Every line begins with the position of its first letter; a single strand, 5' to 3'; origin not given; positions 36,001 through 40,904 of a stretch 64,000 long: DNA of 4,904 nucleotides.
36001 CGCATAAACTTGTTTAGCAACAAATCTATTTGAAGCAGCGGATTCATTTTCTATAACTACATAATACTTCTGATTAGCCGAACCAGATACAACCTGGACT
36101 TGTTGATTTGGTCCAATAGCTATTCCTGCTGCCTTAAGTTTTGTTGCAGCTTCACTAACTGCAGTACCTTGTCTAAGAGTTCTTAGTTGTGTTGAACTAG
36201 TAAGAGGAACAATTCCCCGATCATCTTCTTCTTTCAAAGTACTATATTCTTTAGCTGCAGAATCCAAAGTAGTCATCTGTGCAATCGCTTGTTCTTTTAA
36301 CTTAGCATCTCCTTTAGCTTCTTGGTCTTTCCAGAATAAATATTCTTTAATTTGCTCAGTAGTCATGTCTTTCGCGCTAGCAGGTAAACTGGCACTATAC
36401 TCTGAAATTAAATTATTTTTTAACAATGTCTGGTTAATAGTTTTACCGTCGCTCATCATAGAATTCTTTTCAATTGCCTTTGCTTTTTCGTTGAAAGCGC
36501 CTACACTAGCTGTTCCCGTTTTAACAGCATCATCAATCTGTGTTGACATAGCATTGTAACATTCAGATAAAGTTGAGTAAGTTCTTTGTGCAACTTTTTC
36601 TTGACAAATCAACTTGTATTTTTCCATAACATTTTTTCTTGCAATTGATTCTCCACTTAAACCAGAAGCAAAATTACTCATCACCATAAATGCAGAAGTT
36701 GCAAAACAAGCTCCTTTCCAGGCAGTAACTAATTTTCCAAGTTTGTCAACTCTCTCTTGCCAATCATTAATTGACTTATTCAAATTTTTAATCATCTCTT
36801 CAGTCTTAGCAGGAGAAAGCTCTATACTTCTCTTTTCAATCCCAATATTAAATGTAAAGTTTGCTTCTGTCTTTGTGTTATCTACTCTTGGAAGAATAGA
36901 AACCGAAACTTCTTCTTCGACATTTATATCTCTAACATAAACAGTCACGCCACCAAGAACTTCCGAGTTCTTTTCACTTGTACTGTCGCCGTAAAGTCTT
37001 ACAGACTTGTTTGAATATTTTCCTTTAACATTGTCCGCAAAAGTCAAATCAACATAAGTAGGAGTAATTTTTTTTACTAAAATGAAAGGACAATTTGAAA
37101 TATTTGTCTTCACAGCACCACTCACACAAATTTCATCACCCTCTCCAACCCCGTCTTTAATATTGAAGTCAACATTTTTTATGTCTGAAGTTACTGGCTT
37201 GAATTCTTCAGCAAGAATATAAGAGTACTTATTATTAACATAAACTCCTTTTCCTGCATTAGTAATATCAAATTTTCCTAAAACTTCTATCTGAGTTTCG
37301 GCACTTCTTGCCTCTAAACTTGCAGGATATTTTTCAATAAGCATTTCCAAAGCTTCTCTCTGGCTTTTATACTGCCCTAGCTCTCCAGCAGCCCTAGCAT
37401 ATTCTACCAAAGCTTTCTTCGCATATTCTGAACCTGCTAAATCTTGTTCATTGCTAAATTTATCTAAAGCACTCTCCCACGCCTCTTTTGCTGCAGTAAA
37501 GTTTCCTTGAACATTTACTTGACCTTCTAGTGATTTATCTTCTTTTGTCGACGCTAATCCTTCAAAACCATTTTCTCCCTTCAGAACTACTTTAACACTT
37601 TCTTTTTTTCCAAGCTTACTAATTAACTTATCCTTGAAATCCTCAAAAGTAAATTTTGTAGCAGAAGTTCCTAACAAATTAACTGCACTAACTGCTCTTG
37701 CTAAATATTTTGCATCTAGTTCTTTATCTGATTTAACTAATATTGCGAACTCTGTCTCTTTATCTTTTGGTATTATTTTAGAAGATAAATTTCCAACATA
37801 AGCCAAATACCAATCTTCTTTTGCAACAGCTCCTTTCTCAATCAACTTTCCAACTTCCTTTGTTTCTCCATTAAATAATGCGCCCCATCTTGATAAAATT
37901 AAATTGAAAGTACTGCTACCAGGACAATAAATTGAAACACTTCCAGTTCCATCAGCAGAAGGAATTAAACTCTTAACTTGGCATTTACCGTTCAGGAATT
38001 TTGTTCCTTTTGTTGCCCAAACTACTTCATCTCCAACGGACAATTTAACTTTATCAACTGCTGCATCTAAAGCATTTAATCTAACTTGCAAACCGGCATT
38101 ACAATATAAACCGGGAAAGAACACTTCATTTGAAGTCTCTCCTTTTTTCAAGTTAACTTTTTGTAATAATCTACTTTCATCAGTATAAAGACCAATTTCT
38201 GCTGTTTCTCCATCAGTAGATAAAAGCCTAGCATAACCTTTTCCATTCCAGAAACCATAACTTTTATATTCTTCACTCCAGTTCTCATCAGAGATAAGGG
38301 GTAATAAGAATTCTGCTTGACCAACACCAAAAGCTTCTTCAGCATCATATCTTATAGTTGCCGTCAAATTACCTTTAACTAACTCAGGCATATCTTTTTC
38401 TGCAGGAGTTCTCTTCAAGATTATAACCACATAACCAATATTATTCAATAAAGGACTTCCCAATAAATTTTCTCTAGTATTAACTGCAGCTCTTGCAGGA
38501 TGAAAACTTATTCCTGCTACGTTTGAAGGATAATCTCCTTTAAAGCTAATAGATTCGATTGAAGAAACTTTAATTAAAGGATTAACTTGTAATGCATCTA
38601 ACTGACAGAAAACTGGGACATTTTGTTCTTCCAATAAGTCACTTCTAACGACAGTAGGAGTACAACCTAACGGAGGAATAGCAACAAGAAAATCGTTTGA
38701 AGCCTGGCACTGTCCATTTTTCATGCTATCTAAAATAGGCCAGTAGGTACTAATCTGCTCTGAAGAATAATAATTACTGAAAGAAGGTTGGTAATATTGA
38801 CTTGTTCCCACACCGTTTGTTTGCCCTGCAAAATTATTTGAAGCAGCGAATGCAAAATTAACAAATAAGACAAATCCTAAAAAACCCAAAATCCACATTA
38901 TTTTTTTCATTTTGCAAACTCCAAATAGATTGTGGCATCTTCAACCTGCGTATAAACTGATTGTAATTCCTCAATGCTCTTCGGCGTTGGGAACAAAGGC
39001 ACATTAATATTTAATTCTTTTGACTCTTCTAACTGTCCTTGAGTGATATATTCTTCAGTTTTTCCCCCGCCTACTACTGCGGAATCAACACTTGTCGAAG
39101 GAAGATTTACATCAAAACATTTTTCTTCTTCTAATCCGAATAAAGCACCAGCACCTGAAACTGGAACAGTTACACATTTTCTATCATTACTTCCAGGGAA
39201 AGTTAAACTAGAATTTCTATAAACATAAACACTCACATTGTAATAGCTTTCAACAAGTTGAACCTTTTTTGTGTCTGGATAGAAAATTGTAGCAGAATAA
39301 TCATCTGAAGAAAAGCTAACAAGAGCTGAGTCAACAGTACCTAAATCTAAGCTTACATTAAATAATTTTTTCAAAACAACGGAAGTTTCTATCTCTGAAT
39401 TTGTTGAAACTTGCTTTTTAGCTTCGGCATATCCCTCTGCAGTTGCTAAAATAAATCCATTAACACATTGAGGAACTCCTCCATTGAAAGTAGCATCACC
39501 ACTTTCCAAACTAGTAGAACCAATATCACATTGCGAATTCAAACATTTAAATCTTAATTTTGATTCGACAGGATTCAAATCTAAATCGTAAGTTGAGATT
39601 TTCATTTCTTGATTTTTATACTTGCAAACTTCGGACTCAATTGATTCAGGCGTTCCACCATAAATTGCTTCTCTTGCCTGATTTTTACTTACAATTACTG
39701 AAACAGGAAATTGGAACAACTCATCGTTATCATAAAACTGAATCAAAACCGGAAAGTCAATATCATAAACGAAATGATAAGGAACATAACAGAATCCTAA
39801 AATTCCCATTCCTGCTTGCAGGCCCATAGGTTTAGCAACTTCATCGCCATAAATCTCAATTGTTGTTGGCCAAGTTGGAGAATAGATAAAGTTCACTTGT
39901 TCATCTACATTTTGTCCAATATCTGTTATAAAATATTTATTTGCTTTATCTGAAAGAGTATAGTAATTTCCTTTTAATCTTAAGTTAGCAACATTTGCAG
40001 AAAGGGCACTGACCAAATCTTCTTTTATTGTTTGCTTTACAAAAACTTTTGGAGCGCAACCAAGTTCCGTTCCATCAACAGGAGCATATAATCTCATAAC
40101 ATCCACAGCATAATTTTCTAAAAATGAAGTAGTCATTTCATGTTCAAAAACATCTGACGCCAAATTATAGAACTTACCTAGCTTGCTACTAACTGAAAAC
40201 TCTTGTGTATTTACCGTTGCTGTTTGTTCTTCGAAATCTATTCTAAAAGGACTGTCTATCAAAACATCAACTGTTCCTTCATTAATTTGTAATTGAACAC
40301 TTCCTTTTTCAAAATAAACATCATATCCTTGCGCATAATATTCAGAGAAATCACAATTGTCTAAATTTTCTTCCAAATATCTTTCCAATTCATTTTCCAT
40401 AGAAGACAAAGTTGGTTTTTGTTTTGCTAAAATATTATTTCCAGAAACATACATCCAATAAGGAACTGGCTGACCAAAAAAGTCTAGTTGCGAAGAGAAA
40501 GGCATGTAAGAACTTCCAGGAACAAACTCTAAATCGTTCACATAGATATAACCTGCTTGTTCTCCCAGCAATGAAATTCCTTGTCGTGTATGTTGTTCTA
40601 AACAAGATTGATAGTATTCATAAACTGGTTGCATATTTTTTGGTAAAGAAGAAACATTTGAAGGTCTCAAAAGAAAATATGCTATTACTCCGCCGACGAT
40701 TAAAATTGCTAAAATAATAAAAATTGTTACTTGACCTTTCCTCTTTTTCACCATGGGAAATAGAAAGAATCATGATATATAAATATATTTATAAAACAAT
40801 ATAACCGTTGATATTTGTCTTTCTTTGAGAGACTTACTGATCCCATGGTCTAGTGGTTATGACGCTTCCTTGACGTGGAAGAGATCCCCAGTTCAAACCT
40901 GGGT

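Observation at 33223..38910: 1895-aa orphan giant with a Cys-dense hydrophobic core and a LysM-like C-terminal module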

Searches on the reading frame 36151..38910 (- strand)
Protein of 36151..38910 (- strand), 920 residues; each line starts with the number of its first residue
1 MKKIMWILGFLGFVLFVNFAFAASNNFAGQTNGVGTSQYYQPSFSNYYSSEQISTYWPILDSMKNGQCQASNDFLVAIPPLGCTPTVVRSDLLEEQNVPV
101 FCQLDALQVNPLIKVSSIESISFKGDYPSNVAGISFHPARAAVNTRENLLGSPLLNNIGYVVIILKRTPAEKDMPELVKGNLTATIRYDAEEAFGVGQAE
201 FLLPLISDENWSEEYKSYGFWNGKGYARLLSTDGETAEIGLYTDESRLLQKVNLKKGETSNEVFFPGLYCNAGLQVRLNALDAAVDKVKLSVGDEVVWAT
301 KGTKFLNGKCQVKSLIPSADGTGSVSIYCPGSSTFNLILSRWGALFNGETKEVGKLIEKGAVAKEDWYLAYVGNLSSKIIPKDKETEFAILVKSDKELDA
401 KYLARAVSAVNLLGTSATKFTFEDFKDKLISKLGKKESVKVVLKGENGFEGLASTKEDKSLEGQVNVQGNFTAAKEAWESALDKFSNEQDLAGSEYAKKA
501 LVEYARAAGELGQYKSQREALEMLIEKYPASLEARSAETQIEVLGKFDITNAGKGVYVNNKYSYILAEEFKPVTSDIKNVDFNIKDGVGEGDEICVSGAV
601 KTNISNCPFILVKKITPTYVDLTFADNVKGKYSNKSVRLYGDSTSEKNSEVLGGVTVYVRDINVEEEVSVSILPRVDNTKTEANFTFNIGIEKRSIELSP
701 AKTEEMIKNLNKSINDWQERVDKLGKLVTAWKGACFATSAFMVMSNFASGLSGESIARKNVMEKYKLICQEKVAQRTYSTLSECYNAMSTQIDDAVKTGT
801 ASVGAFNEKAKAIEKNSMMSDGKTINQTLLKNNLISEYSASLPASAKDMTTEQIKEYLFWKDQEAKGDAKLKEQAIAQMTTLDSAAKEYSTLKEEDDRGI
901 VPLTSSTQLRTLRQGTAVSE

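Call 44: predict_structure(alignment_id=A4)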
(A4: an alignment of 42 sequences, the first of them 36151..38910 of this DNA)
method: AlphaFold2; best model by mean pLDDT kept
length: 920 residues; sequences in the alignment: 42
mean_pLDDT: 74.8   pTM: 0.56
mean pLDDT of the five models: 74.8, 74.1, 72.6, 71.9, 69.1
residues with pLDDT >= 90: 141; 70-90: 530; 50-70: 131; < 50: 118
segments of 3 or more residues with pLDDT < 50: 17-48, 140-154, 720-751, 899-920
pLDDT, mean of each block of 10 residues (from residue 1): 64 52 30 33 45 52 50 71 82 88 75 64 81 77 33 58 89 86 75 66 89 84 84 87 87 92 67 81 85 83 88 89 91 87 88 89 85 88 90 91 89 79 92 92 93 78 76 86 78 76 86 86 89 76 79 81 86 85 86 74 65 85 75 78 70 80 88 76 79 62 57 54 37 33 33 67 83 86 84 81 75 76 73 86 86 84 78 83 84 61 32 27
secondary structure, 60 per line:
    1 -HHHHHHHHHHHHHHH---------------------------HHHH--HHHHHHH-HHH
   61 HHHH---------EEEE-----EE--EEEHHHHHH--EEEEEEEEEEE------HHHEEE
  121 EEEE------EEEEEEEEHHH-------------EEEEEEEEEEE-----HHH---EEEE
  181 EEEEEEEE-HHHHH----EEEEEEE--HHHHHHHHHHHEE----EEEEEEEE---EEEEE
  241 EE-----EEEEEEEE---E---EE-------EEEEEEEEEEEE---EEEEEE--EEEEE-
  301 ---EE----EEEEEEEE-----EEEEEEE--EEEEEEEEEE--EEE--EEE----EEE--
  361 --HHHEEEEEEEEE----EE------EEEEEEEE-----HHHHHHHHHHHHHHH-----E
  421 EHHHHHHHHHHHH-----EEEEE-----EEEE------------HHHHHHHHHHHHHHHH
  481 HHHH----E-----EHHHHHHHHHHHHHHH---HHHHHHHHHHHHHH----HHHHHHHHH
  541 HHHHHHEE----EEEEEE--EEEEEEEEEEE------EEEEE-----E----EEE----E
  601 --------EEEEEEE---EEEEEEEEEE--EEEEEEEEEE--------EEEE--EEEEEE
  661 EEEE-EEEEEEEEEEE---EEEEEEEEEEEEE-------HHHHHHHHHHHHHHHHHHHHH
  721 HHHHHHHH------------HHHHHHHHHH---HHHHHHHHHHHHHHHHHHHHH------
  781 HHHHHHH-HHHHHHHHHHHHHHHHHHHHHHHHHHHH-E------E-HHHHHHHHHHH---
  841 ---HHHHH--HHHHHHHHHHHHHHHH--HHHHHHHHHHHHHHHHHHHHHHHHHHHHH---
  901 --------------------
elements in order (helices of 4 or more, strands of 3 or more residues): H2-16 H44-47 H50-56 H58-64 E74-77 E87-89 H90-95 E98-108 E118-124 E131-138 E155-165 E177-188 H190-194 E199-205 H208-218 E225-232 E236-242 E248-255 E272-283 E287-292 E295-299 E310-317 E323-329 E332-341 E344-346 E349-351 E356-358 E366-374 E387-394 H400-414 H422-433 E439-443 E449-452 H465-484 H496-510 H514-527 H532-546 E553-558 E561-571 E578-582 E593-595 E609-615 E619-628 E631-640 E649-652 E655-664 E666-676 E680-692 H700-728 H741-750 H754-774 H781-787 H789-816 H827-837 H844-848 H851-866 H869-897
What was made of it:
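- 38311..38760 (-): Most conserved N-terminal beta-rich block, aa 51-200, with three invariant Cys (68, 83, 102). Beta strands in the AF2 model (call 44).
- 37273..37518 (-): TPR-like helical hairpins, aa ~465-546. Helices 465-546 in the model (call 44).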

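Call 48: fold_search(model_id=the predicted structure, library=pdb)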
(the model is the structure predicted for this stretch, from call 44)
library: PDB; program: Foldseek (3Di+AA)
matches with E <= 10: 416; with E <= 0.001: 0
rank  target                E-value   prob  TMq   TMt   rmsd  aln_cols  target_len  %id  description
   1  9g33_UH               1.6e-03  0.13  0.07  0.09  31.7       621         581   10  Stalled 90S - Utp23-Krr1-deltaC3 (released 2025-06-18)
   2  6vfw_D                1.9e-03  0.25  0.07  0.13  31.6       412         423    7  Crystal structure of human delta protocadherin 10 EC1-EC4 (released 2020-03-11)
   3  2x9y                  1.7e-02  0.10  0.08  0.13  28.5       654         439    8  STRUCTURE OF THE PILUS BACKBONE (RRGB) FROM STREPTOCOCCUS PNEUMONIAE (released 2010-06-30)
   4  5szl_D                2.4e-02  0.14  0.06  0.13  33.0       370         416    7  Protocadherin gamma A1 extracellular cadherin domains 1-4 (released 2016-10-19)
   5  6vfu_B                6.1e-02  0.04  0.05  0.09  38.0       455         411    7  Crystal structure of human protocadherin 19 EC1-EC4 (released 2020-03-11)
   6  8f5o_B                7.9e-02  0.10  0.09  0.08  25.5       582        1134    8  Structure of Leishmania tarentolae IFT-A (state 1) (released 2022-12-21)
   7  5iu9_B                1.1e-01  0.04  0.05  0.10  34.6       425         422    6  Crystal Structure of Zebrafish Protocadherin-19 EC1-4 (released 2016-11-02)
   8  5b0q_A                1.3e-01  0.06  0.07  0.13  23.1       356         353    8  beta-1,2-Mannobiose phosphorylase from Listeria innocua - mannose complex (released 2015-12-02)
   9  7wb4_e                1.3e-01  0.03  0.07  0.06  25.9       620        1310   11  Cryo-EM structure of the NR subunit from X. laevis NPC (released 2022-03-02)
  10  8f5p_B                1.6e-01  0.07  0.09  0.08  26.8       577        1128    8  Structure of Leishmania tarentolae IFT-A (state 2) (released 2022-12-21)
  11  7fik_e                1.6e-01  0.03  0.07  0.06  25.6       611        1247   10  The cryo-EM structure of the CR subunit from X. laevis NPC (released 2022-11-09)
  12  5iu9_A                2.0e-01  0.05  0.06  0.12  30.8       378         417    7  Crystal Structure of Zebrafish Protocadherin-19 EC1-4 (released 2016-11-02)
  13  9lvk_L                2.5e-01  0.01  0.05  0.06  36.9       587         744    8  Cryo-EM structure of CASTOR1 bound human GATOR2 complex (released 2025-08-13)
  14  9exg_C                2.9e-01  0.11  0.08  0.16  14.3       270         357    5  Crystal structure of Yeast Clathrin Heavy Chain N-terminal domain bound to Epsin-2 peptide (LIDL) (released 2024-11-13)
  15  4a5w_A                3.2e-01  0.02  0.07  0.05  37.9       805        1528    8  Crystal structure of C5b6 (released 2012-03-14)
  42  2xev_C                1.4e+00  0.90  0.07  0.46   3.1        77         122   18  Crystal structure of the TPR domain of Xanthomonas campestris ybgF (released 2010-09-15)
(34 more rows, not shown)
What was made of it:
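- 37273..37518 (-): Foldseek match to the YbgF TPR domain 2xev, probability 0.90 (call 48).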

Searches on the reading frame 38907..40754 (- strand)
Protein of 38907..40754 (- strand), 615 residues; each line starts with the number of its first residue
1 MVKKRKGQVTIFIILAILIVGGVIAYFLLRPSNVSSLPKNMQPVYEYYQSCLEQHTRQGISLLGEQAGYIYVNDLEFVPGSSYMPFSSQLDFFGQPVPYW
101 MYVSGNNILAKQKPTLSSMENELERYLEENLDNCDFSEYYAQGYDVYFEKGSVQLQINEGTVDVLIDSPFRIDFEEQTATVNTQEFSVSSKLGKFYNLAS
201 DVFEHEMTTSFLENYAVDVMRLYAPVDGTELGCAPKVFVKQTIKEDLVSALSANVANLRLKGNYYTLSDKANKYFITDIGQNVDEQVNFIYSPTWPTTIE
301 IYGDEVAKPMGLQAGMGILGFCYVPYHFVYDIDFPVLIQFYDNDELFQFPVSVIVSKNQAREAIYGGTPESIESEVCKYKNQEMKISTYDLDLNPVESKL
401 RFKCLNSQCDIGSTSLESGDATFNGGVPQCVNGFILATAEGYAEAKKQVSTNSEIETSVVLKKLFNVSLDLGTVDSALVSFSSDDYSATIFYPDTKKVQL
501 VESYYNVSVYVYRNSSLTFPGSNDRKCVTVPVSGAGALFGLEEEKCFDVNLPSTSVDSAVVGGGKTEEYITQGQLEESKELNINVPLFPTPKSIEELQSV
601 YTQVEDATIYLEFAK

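Call 5: search_protein_families(library=pfam, proteins=[window:38907-40754:-], max_evalue=1)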
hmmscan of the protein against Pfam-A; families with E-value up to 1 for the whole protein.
window:38907-40754:- (615 aa): 0 families

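Call 6: search_protein_families(library=ncbifam, proteins=[window:38907-40754:-], max_evalue=1)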
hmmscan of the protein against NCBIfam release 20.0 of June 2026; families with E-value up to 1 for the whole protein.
window:38907-40754:- (615 aa): 2 families
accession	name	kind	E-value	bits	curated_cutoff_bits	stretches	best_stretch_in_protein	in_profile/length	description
TIGR03680.1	eif2g_arch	equivalog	0.16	11.1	514.5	1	545-606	213-272/407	translation initiation factor IF-2 subunit gamma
NF041618.1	T2SS_M_SYNERG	exception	0.17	11.8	120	1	239-271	69-101/157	type II secretion system protein GspM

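Call 60: search_protein_families(library=phrogs, proteins=[window:38907-40754:-], max_evalue=0.01)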
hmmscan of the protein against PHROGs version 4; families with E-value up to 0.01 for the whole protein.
window:38907-40754:- (615 aa): 0 families

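Call 75: find_homologous_proteins(query=window:38907-40754:-)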
Query window:38907-40754:- (615 aa): 2270 proteins with E <= 0.001 among 8000 candidates; the best 120 are listed.
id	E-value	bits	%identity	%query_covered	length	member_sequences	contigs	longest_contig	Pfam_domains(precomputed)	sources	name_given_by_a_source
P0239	0.0e+0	1382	100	100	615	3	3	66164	-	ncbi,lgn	-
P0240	0.0e+0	1162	80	100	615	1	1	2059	-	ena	-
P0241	0.0e+0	1131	78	100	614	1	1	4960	-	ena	-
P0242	0.0e+0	1113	78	100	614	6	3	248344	-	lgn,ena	-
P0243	0.0e+0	1099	77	100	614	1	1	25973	-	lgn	-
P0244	0.0e+0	1079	75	100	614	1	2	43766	-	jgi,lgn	jgi:hypothetical protein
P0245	1.5e-268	911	64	99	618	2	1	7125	-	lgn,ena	-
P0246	3.5e-262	890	62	100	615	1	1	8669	-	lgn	-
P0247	1.6e-259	881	62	99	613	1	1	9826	-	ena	-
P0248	9.2e-259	878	62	99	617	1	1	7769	-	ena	-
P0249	2.4e-253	860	60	100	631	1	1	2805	-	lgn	-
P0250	5.9e-248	843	58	99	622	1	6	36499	-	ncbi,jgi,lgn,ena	-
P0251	1.2e-247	842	60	100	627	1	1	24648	-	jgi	jgi:hypothetical protein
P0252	2.0e-246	838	59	99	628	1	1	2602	-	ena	-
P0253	3.3e-246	837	58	99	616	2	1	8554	-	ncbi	-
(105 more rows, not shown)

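Call 77: find_encoding_contigs(protein=P0239, flank=10000, max_places=3)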
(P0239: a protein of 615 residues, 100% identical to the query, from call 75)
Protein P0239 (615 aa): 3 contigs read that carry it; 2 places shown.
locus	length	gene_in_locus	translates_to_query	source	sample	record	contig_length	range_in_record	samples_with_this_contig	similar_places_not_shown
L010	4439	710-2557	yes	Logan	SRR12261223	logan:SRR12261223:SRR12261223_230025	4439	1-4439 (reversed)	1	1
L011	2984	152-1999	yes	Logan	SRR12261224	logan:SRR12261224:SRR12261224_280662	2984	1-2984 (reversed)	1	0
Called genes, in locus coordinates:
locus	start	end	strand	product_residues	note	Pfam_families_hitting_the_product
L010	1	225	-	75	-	?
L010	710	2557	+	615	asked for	-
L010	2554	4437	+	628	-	?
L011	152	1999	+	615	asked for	-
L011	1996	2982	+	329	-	?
